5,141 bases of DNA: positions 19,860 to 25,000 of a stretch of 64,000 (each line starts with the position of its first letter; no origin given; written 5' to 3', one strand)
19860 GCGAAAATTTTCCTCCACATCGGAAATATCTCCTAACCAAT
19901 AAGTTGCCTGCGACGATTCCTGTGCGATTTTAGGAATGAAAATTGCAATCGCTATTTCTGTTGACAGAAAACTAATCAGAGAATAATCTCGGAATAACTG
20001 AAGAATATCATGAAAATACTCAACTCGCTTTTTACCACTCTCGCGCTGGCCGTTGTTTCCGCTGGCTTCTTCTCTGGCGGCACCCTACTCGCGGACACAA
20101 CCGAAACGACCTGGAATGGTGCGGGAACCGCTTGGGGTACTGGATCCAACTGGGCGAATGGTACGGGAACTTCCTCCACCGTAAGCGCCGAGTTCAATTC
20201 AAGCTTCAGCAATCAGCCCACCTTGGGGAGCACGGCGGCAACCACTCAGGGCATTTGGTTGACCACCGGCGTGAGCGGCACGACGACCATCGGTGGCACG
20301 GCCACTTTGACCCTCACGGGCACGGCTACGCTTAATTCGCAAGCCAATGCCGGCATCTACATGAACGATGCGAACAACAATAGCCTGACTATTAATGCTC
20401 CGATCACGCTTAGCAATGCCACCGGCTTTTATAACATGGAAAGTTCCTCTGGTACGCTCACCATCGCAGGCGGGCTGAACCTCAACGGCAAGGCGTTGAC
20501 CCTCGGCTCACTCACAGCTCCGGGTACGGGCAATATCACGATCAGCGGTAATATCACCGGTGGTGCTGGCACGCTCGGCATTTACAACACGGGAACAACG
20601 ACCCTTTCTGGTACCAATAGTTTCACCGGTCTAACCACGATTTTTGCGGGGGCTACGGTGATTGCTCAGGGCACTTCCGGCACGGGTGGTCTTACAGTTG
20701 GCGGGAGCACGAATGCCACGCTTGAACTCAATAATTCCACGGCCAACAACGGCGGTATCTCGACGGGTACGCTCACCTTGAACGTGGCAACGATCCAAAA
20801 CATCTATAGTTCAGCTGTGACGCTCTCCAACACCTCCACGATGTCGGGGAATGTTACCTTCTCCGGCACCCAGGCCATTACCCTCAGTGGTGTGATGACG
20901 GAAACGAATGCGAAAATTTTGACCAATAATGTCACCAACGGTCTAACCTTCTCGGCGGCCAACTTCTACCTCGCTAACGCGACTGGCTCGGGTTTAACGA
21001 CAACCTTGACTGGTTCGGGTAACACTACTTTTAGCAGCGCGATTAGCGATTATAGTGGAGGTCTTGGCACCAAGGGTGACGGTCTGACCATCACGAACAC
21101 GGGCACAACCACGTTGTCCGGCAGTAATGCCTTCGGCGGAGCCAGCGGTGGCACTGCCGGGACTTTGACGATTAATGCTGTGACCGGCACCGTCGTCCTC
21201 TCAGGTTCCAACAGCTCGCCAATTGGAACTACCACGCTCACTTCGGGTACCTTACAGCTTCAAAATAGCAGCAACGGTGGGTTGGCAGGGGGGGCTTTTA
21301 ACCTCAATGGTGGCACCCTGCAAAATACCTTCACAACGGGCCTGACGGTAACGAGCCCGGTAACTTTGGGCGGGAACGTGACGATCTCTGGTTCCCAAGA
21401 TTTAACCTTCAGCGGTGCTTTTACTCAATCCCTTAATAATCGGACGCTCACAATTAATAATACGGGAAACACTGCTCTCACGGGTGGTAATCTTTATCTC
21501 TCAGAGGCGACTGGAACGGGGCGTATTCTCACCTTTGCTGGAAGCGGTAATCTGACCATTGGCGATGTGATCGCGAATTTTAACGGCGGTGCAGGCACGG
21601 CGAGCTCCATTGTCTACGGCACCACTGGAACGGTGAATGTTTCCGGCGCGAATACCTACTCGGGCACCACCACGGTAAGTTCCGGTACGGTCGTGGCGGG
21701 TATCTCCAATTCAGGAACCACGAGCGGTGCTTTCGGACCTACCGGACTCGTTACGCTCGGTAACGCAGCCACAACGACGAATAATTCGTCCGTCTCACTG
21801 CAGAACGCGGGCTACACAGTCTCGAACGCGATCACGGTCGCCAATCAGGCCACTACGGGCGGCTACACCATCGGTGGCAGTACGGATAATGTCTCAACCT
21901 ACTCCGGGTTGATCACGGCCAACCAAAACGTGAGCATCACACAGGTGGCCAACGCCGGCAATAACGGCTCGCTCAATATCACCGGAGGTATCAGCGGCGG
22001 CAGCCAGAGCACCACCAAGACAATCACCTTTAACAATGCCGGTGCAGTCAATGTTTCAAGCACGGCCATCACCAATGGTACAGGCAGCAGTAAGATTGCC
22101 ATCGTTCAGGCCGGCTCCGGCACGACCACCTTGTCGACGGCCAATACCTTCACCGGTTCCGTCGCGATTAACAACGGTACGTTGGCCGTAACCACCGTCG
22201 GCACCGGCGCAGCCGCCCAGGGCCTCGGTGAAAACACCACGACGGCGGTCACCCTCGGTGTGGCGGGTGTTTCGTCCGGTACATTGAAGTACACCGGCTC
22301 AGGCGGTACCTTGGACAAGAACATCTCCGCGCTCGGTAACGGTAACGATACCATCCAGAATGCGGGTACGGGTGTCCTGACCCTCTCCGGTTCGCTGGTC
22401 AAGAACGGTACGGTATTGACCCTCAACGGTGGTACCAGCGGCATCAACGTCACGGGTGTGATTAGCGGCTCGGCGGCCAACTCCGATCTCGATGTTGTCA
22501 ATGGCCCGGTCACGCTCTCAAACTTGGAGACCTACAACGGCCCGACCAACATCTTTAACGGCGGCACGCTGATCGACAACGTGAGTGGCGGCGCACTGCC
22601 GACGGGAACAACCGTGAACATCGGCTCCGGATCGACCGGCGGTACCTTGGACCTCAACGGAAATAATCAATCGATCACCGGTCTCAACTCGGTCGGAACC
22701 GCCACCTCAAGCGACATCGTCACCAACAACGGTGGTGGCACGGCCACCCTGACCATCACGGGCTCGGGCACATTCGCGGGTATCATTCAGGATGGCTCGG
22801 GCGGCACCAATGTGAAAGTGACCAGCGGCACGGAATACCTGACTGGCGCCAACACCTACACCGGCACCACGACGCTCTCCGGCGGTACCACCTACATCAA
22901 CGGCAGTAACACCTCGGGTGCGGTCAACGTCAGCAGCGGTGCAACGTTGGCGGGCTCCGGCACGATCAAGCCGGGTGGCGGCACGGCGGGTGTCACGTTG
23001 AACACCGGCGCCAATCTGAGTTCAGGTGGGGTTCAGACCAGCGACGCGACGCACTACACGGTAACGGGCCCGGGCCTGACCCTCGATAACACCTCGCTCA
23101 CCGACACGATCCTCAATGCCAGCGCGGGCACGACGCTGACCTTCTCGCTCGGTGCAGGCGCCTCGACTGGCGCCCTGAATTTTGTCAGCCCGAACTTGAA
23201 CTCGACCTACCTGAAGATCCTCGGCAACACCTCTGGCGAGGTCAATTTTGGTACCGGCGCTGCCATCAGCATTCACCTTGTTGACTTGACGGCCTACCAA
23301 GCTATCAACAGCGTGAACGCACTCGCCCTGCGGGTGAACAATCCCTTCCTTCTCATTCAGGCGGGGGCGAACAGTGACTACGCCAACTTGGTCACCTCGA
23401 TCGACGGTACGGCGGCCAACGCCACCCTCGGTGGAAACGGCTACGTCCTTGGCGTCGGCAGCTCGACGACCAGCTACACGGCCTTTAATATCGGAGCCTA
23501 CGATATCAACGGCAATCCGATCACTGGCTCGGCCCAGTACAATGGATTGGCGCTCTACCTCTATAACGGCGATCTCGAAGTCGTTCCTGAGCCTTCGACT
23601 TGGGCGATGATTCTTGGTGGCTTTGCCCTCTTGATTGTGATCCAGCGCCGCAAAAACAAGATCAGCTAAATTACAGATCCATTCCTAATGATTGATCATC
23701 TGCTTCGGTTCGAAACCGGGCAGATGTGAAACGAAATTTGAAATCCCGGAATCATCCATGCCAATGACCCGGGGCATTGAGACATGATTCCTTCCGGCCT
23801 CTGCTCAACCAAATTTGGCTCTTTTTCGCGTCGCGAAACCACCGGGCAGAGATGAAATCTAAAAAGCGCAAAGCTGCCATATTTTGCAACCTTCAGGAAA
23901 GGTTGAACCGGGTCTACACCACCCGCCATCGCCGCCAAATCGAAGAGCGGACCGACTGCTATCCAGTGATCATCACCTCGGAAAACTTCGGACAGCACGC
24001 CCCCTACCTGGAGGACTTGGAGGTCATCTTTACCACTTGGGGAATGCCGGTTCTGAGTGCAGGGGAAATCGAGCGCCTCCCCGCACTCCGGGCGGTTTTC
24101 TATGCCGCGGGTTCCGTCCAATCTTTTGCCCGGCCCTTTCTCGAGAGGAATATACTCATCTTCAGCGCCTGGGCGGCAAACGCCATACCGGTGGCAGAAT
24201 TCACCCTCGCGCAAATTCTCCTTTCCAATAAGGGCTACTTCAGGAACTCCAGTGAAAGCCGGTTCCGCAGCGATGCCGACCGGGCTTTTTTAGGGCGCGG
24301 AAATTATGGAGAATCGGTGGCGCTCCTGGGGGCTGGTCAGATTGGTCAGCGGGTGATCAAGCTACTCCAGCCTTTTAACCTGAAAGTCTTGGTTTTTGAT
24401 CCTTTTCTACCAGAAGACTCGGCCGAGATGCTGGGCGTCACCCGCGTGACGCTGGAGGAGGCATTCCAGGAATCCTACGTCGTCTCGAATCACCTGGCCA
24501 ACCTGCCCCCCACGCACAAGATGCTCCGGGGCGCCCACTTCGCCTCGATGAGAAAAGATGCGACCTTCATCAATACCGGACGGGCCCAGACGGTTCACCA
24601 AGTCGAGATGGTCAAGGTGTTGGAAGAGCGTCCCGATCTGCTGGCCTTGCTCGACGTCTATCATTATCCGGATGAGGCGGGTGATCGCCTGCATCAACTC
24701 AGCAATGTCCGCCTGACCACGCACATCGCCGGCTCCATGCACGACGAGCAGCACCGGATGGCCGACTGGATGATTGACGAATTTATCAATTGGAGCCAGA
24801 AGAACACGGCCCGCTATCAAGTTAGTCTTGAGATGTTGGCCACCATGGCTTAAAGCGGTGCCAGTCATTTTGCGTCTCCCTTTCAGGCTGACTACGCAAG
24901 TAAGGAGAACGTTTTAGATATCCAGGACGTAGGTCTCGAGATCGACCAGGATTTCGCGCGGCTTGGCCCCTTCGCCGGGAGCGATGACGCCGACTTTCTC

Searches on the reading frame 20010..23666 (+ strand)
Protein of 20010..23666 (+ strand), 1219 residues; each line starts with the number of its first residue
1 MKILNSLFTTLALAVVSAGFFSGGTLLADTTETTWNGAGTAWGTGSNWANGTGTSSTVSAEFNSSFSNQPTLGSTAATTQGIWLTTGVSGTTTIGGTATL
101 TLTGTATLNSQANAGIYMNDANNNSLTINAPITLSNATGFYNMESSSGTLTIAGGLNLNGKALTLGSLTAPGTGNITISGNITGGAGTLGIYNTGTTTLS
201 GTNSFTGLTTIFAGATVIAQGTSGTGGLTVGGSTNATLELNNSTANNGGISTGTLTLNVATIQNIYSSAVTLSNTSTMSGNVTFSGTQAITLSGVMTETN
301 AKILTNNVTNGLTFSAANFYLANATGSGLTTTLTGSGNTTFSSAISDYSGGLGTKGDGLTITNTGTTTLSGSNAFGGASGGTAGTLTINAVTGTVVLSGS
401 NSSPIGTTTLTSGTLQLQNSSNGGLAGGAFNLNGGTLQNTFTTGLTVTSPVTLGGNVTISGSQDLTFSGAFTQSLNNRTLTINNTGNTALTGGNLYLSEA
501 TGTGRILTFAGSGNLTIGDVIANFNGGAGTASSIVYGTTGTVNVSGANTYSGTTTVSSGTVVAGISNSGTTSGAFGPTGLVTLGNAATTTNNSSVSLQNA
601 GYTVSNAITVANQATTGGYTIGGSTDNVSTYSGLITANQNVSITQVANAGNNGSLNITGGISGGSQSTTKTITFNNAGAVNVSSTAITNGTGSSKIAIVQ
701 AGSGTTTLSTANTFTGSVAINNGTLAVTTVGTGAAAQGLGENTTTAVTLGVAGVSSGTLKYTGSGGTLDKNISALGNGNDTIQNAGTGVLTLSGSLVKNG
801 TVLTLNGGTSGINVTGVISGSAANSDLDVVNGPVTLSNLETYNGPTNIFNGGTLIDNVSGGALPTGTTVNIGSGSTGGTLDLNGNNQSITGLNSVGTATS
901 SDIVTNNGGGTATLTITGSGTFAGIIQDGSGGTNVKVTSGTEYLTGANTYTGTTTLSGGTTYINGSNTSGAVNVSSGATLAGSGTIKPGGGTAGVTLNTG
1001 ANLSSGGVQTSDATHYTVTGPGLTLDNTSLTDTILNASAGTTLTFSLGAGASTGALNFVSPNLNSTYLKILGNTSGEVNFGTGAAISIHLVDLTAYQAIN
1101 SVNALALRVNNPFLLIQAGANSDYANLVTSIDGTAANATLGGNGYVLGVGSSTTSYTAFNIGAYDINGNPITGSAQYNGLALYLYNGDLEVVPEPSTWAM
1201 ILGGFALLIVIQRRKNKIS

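Call 43: search_protein_families(library=pfam, proteins=[window:20010-23666:+], max_evalue=0.0001)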
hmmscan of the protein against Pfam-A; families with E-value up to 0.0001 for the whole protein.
window:20010-23666:+ (1219 aa): 2 families
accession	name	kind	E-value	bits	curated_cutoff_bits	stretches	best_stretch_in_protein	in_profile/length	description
PF12951.13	PATR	-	4.7e-08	33.4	27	1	699-727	2-30/30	Passenger-associated-transport-repeat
PF07589.16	PEP-CTERM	-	7.8e-05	23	20.7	0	1192-1215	2-24/24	PEP-CTERM motif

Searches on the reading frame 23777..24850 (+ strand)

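Call 43: search_protein_families(library=pfam, proteins=[window:23777-24850:+], max_evalue=0.0001)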
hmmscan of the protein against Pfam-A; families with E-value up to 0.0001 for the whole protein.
window:23777-24850:+ (358 aa): 1 family
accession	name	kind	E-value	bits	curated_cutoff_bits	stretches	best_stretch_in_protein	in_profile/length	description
PF02826.25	2-Hacid_dh_C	-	6.1e-34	117.4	25.1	1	161-318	21-178/178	D-isomer specific 2-hydroxyacid dehydrogenase, NAD binding domain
